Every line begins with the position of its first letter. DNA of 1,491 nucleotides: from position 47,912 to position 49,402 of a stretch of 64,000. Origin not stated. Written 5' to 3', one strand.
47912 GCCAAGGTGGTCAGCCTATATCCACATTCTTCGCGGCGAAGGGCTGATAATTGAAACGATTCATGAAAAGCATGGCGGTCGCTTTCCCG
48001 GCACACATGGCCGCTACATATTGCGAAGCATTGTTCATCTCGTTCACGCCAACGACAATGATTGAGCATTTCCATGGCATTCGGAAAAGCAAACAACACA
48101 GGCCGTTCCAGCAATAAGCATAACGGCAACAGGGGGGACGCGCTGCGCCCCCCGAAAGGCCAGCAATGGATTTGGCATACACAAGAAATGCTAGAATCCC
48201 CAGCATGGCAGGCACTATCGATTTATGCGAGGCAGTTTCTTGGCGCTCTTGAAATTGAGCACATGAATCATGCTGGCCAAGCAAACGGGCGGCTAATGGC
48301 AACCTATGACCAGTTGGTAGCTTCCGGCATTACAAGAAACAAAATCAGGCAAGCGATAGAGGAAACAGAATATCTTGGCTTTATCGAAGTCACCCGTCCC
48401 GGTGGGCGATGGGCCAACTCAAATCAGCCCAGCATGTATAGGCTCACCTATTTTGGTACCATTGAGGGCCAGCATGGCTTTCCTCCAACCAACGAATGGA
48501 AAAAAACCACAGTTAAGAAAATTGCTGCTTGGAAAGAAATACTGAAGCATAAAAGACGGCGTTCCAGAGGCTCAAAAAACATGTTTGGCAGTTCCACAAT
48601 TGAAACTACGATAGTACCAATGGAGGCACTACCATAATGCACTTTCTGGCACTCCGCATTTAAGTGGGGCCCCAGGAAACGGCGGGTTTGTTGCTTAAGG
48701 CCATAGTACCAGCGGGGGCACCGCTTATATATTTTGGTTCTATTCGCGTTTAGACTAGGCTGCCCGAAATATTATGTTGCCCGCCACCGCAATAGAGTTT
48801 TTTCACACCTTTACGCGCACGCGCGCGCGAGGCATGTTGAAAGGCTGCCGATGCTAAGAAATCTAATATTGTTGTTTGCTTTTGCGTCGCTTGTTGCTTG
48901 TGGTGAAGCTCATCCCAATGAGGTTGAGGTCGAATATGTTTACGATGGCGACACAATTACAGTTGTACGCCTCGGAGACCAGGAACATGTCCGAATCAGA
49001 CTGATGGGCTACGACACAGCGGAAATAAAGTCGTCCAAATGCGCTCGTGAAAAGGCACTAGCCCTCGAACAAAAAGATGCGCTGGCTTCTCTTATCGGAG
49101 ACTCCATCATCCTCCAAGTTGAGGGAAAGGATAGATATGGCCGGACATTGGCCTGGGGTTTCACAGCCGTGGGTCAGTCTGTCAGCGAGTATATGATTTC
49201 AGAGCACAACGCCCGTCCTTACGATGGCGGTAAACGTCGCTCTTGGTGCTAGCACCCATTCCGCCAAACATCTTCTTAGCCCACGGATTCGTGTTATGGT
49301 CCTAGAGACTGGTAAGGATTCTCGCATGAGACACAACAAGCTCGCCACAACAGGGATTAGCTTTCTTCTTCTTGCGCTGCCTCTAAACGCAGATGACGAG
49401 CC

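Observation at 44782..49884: Minimalist 5,048-bp integrative element in tRNA-Arg(ACG) with no packaging or transfer genes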

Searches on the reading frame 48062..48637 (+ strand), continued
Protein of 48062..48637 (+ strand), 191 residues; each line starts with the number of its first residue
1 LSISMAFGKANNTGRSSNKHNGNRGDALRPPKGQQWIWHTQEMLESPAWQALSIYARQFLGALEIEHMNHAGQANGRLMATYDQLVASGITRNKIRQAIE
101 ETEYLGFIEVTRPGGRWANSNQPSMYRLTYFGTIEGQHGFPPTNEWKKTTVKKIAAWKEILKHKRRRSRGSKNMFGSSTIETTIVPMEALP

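Call 71: search_protein_families(library=pfam, proteins=[L032:4049-5800:+, L032:6207-8090:+, L032:8042-8995:+, L032:9476-10174:+, L032:10171-11664:+, L032:11876-12478:+, L032:12352-13206:+, L039:2469-3542:-, L039:6588-7604:+, L039:7727-8683:+], max_evalue=0.001)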
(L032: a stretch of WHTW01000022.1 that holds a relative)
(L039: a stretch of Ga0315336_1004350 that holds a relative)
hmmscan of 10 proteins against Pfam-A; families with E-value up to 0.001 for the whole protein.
L032:4049-5800:+ (583 aa): 0 families

L032:6207-8090:+ (627 aa): 9 families
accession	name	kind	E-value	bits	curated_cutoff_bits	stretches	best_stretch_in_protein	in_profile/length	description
PF04851.21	ResIII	-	2.2e-25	89.9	22.5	1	124-272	4-163/164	Type III restriction enzyme, res subunit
PF00271.37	Helicase_C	-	5.5e-15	56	23.5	1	348-445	11-108/110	Helicase conserved C-terminal domain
PF00270.35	DEAD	-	3.1e-09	37.2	26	1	126-271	2-160/167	DEAD/DEAH box helicase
PF13604.12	AAA_30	-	5.2e-07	30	27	1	135-261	10-114/191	AAA domain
PF13401.12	AAA_22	-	6.8e-05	23.6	27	1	143-254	5-103/130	AAA domain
PF13191.12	AAA_16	-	8.3e-05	23.6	32.6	1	127-253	7-150/167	AAA ATPase domain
PF07652.20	Flavi_DEAD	-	0.0003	21.2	21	1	144-247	6-107/148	Flavivirus DEAD domain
PF02195.25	ParB_N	-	0.00048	20.5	26.3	0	35-81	22-73/95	ParB N-terminal domain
PF18766.7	SWI2_SNF2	-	0.00049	20.3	26.7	0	128-285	2-169/221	SWI2/SNF2 ATPase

L032:8042-8995:+ (317 aa): 3 families
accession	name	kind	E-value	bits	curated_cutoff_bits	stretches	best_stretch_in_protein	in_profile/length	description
PF13362.12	Toprim_3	-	5.3e-17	62.5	27.2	1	222-313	2-91/95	Toprim domain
PF08273.17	Zn_Ribbon_Prim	-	2.3e-12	47.5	23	1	42-78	1-37/37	Zinc-binding domain of primase-helicase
PF23639.1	DUF7146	-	1.9e-09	38.2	27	1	133-210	19-96/105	Domain of unknown function (DUF7146)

L032:9476-10174:+ (232 aa): 0 families

L032:10171-11664:+ (497 aa): 0 families

L032:11876-12478:+ (200 aa): 0 families

L032:12352-13206:+ (284 aa): 0 families

L039:2469-3542:- (357 aa): 0 families

L039:6588-7604:+ (338 aa): 0 families

L039:7727-8683:+ (318 aa): 1 family
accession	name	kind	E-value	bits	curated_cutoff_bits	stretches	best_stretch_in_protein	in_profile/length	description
PF08308.17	PEGA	-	2.1e-15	56.8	20.8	1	35-99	4-68/71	PEGA domain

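Call 105: search_protein_families(library=padloc, proteins=[window:48074-48637:+], max_evalue=0.01)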
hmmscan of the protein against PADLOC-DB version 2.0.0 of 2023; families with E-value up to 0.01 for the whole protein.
window:48074-48637:+ (187 aa): 0 families

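Call 117: fold_search(model_id=the predicted structure, library=viral)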
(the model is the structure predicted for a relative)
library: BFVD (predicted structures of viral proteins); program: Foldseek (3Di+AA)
matches with E <= 10: 893; with E <= 0.001: 0
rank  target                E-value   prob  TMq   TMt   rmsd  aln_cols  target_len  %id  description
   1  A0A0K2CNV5            1.2e-03  0.99  0.35  0.20  20.1       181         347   12  Putative replicon initiation protein [Brevibacillus phage SecTim467]
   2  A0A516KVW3            1.4e-03  1.00  0.38  0.19  25.9       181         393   14  (no name in the UniProt tables at hand)
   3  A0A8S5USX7            2.2e-03  1.00  0.37  0.27  20.3       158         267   14  Winged helix-turn-helix DNA-binding protein [Siphoviridae sp. ctEZK6]
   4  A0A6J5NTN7            2.4e-03  1.00  0.44  0.22  10.3       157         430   13  Uncharacterized protein [uncultured Caudovirales phage]
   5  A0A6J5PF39            2.5e-03  1.00  0.34  0.27  12.1       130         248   19  Helix-turn-helix domain containing protein [uncultured Caudovirales phage]
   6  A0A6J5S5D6            4.1e-03  1.00  0.43  0.27  10.8       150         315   15  Helix-turn-helix domain containing protein [uncultured Caudovirales phage]
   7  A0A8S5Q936            4.3e-03  1.00  0.36  0.29  20.9       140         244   11  Helix-turn-helix domain protein [Siphoviridae sp. ct5qs5]
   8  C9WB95                5.5e-03  0.99  0.36  0.28  21.0       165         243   18  Phage replisome organiser N-terminal domain-containing protein [Streptococcus phage Abc2]
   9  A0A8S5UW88            5.5e-03  0.99  0.34  0.18  22.9       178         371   15  Helix-turn-helix domain protein [Siphoviridae sp. ctgaU3]
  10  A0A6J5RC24            5.8e-03  0.97  0.34  0.24  18.5       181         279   13  Helix-turn-helix domain containing protein [uncultured Caudovirales phage]
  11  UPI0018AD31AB         6.2e-03  1.00  0.36  0.67   5.2       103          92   19  (no name look-up for this kind of identifier)
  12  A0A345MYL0            7.4e-03  0.99  0.30  0.36  10.1       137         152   13  (no name in the UniProt tables at hand)
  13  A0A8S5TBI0            7.4e-03  0.91  0.35  0.24  25.5       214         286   14  Helix-turn-helix domain protein [Podoviridae sp. ctwJH20]
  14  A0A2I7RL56            8.4e-03  0.99  0.35  0.36  14.3       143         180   13  (no name in the UniProt tables at hand)
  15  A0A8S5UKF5            8.4e-03  0.98  0.36  0.26  17.4       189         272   14  Replisome organizer [Myoviridae sp. ctQf419]
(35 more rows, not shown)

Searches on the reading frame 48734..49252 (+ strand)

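Call 4: search_protein_families(library=pfam, proteins=[window:48734-49252:+], max_evalue=0.1)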
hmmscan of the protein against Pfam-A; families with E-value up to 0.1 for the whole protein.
window:48734-49252:+ (172 aa): 1 family
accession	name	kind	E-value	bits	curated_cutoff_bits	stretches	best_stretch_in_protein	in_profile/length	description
PF00565.23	SNase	-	0.0001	23.1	21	1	87-162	1-76/107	Staphylococcal nuclease homologue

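Call 5: search_protein_families(library=phrogs, proteins=[window:48734-49252:+], max_evalue=0.01)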
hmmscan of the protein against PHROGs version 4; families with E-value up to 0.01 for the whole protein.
window:48734-49252:+ (172 aa): 4 families
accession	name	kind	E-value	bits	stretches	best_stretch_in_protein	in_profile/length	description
phrog_452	-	DNA, RNA and nucleotide metabolism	2.3e-18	67.7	1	64-169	71-183/201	endonuclease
phrog_8809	-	unknown function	3e-10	38.7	1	64-164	1101-1205/2317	-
phrog_18798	-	unknown function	5.5e-06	27.7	1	66-161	9-102/124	-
phrog_20876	-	DNA, RNA and nucleotide metabolism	0.0018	18.3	1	64-146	168-244/395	nuclease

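Call 9: search_protein_families(library=ncbifam, proteins=[window:48734-49252:+], max_evalue=0.01)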
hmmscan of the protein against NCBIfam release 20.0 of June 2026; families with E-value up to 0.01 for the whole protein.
window:48734-49252:+ (172 aa): 2 families
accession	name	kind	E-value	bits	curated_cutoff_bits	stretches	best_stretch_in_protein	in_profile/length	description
NF047694.1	TnucaseNucIStaph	equivalog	9.7e-08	31.7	250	1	60-155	43-139/175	thermonuclease NucI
NF047969.1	CaNuclEcnA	equivalog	2.2e-06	27.7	180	1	65-107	8-48/151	calcium-activated nuclease EcnA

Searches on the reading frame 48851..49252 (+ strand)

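Call 105: search_protein_families(library=padloc, proteins=[window:48851-49252:+], max_evalue=0.01)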
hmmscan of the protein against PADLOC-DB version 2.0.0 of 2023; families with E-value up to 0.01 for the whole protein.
window:48851-49252:+ (133 aa): 1 family
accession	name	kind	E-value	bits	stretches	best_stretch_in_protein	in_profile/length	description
PDLC01096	C3a212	-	0.00015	19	1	23-116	46-141/279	SNc+LTD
